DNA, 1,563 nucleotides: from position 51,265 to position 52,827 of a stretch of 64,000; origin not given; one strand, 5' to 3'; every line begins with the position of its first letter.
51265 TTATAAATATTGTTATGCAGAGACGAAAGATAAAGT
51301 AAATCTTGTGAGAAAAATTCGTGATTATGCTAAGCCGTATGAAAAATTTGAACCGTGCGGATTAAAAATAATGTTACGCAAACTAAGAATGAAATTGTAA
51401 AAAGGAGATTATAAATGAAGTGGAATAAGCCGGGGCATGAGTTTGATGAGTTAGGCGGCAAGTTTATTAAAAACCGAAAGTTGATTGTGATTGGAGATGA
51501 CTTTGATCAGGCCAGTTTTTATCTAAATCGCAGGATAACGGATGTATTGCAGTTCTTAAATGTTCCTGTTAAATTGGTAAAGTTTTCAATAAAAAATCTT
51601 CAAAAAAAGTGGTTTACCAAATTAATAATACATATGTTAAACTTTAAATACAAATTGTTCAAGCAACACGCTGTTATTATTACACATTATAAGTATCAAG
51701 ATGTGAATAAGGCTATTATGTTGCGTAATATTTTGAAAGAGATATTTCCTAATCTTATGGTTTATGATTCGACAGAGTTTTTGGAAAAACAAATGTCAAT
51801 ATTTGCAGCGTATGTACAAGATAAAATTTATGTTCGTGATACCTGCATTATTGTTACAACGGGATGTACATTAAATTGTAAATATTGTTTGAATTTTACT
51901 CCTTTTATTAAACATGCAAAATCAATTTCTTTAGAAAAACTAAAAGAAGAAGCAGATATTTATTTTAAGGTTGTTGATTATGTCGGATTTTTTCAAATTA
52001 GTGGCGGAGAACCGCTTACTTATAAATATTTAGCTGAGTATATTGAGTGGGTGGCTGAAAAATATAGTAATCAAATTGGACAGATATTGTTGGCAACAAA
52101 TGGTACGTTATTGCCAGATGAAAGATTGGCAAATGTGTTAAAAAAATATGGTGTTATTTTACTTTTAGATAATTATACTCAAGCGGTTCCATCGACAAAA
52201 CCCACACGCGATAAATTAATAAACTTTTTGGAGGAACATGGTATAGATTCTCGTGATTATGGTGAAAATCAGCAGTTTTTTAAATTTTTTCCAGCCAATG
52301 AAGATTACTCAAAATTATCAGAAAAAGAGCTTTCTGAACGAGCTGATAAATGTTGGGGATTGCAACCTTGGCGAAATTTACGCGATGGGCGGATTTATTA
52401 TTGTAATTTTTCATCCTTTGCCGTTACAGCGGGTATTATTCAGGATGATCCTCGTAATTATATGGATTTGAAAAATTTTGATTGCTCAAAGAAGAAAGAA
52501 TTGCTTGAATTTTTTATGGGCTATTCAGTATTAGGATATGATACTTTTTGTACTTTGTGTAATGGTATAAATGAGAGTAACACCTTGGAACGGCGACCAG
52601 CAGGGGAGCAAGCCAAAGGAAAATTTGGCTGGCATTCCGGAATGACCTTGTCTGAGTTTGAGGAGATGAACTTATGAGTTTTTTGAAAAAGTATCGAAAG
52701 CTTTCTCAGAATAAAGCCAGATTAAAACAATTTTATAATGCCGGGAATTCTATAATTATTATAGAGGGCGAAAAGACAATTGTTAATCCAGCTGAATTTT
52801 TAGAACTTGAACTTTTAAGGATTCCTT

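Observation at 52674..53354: G9 tract inside a hexapeptide-repeat O-acetyltransferase gene: second candidate phase-variable modifier in the same cassette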

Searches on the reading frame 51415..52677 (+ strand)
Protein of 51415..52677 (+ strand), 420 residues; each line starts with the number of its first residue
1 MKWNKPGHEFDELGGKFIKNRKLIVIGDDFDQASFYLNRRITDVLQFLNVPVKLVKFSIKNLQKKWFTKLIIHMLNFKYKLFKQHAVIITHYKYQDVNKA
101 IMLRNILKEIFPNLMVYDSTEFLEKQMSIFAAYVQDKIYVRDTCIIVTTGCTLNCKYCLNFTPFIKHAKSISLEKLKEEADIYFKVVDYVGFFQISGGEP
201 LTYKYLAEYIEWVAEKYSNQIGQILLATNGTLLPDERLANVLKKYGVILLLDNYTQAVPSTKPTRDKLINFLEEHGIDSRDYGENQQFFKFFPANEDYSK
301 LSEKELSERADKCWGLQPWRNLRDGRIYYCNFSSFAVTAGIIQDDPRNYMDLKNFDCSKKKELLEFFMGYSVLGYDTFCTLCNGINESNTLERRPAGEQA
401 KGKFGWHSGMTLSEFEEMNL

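Call 5: search_protein_families(library=pfam, proteins=[window:51415-52677:+], max_evalue=0.01)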
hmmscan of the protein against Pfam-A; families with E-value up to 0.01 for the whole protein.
window:51415-52677:+ (420 aa): 2 families
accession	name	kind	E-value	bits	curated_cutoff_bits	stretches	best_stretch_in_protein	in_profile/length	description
PF04055.27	Radical_SAM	-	2e-15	57.8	29.5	1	145-248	1-103/166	Radical SAM superfamily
PF13353.11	Fer4_12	-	5.9e-06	27.1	22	1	144-234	8-95/137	4Fe-4S single cluster domain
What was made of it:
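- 51415..52677 (+): 420-aa radical SAM enzyme, translationally coupled partner; the pair is conserved as a module. Pfam Radical_SAM (call 5).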

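Call 6: search_protein_families(library=ncbifam, proteins=[window:51415-52677:+], max_evalue=0.01)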
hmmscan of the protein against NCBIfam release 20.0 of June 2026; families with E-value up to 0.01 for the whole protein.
window:51415-52677:+ (420 aa): 36 families (the best 25 are shown)
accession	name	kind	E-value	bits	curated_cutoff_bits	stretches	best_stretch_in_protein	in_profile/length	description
TIGR02495.1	NrdG2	equivalog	2.3e-12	46.7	131.15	1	143-244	18-111/193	anaerobic ribonucleoside-triphosphate reductase activating protein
TIGR02666.1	moaA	equivalog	3.9e-12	45.8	284.05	1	144-247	13-115/336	GTP 3',8-cyclase MoaA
TIGR04068.1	rSAM_ocin_clost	equivalog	5.6e-08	32.1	500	1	124-249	69-197/462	Cys-rich peptide radical SAM maturase CcpM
TIGR02668.1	moaA_archaeal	equivalog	1.6e-07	30.6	325.25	1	140-246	9-108/303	GTP 3',8-cyclase MoaA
NF001199.0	PRK00164.2-1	equivalog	1.8e-07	30.6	231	1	140-246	11-110/308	GTP 3',8-cyclase MoaA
TIGR02493.1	PFLA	equivalog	6.7e-07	28.9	231.75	1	145-250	19-124/235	pyruvate formate-lyase-activating protein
NF040492.1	not_ScfB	exception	1.1e-06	27.8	855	1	87-250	44-210/450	ScfB-related radical SAM/SPASM orphan maturase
NF050035.1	rSAM_WgK_link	exception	2.1e-06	27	650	1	145-246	13-108/367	radical SAM/SPASM peptide maturase WgkB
NF045646.2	rSAM_Se_TrsS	equivalog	3.2e-06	25.9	490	1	145-247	90-188/441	radical SAM (seleno)protein TrsS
NF038283.1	viperin_w_prok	equivalog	4.2e-06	26.1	180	1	147-245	8-107/281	viperin family antiviral radical SAM protein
NF045702.1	rSAM_GDGT_ether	equivalog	5.1e-06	25.4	450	1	144-250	89-194/486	tetraether lipid synthase Tes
TIGR04317.1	W_rSAM_matur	equivalog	6.7e-06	25.4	380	1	141-244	4-101/349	tungsten cofactor oxidoreductase radical SAM maturase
TIGR04545.1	rSAM_ahbD_hemeb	equivalog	1.1e-05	25.1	500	1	147-247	6-99/339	heme b synthase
TIGR03974.1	rSAM_six_Cys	equivalog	1.2e-05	24.4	425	1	108-253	67-216/451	thioether cross-link-forming SCIFF peptide maturase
TIGR04054.1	rSAM_NirJ1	equivalog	1.5e-05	23.8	650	1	147-247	42-135/387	putative heme d1 biosynthesis radical SAM protein NirJ1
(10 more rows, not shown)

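Call 23: find_encoding_contigs(protein=window:51415-52674:+, flank=4000, max_places=10)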
Protein window:51415-52674:+ (420 aa): 8 contigs read that carry it; 8 places shown.
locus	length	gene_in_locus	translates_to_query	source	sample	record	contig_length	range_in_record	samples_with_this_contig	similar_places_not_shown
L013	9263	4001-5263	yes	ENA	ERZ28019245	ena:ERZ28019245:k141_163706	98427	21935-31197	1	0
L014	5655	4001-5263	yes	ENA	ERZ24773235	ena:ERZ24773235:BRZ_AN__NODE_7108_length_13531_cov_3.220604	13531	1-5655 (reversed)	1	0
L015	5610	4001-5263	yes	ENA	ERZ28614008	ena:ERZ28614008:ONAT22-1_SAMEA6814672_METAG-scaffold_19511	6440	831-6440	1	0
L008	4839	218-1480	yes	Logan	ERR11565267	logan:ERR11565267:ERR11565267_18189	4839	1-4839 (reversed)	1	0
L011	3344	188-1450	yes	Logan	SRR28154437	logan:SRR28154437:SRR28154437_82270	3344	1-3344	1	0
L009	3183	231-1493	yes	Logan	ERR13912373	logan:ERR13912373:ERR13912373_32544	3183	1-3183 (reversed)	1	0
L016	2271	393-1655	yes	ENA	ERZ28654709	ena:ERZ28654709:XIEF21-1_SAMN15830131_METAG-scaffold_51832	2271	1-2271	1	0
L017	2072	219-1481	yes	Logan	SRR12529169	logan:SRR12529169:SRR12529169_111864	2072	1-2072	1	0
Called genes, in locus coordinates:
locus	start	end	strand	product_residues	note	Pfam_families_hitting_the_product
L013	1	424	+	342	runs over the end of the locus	PF04321:RmlD_sub_bind, PF01073:3Beta_HSD, PF01370:Epimerase, PF02719:Polysacc_synt_2, PF07993:NAD_binding_4 (faint), PF16363:GDP_Man_Dehyd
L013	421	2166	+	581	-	PF05045:RgpF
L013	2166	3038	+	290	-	PF00535:Glycos_transf_2, PF10111:Glyco_tranf_2_2, PF13641:Glyco_tranf_2_3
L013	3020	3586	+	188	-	PF00535:Glycos_transf_2, PF10111:Glyco_tranf_2_2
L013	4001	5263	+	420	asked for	PF13353:Fer4_12 (faint), PF04055:Radical_SAM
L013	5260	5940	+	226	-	PF00132:Hexapep (weak)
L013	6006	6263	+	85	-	PF21699:TM1266-like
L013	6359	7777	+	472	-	PF04055:Radical_SAM, PF06968:BATS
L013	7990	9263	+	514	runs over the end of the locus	PF13439:Glyco_transf_4 (faint), PF20706:GT4-conflict, PF00534:Glycos_transf_1, PF13692:Glyco_trans_1_4, PF13524:Glyco_trans_1_2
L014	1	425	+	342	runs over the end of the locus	PF04321:RmlD_sub_bind, PF01073:3Beta_HSD, PF01370:Epimerase, PF02719:Polysacc_synt_2, PF07993:NAD_binding_4 (faint), PF16363:GDP_Man_Dehyd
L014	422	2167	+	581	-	PF05045:RgpF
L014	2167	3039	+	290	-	PF00535:Glycos_transf_2, PF10111:Glyco_tranf_2_2, PF13641:Glyco_tranf_2_3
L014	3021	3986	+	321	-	PF00535:Glycos_transf_2, PF10111:Glyco_tranf_2_2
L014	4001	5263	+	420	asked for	PF13353:Fer4_12 (faint), PF04055:Radical_SAM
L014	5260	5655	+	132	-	?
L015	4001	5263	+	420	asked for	PF13353:Fer4_12 (faint), PF04055:Radical_SAM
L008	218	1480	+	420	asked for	PF13353:Fer4_12 (faint), PF04055:Radical_SAM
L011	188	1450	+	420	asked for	PF13353:Fer4_12 (faint), PF04055:Radical_SAM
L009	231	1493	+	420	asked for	PF13353:Fer4_12 (faint), PF04055:Radical_SAM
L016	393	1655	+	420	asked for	PF13353:Fer4_12 (faint), PF04055:Radical_SAM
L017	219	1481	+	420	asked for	PF13353:Fer4_12 (faint), PF04055:Radical_SAM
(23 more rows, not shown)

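Call 69: search_solved_structures(query=window:51415-52674:+, max_evalue=0.01)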
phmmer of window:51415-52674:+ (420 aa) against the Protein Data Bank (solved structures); distinct sequences matched with E-value up to 0.01: 2.
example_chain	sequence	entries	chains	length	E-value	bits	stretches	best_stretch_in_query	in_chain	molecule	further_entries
5wgg_A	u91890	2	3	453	1.1e-05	27.5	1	126-252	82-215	Radical SAM domain protein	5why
6y1x_A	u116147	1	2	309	0.00048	22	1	147-247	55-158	Radical SAM domain protein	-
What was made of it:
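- Tried and rejected: The best hit is CteB-like 5wgg at 1e-5, covering the core only (call 69).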
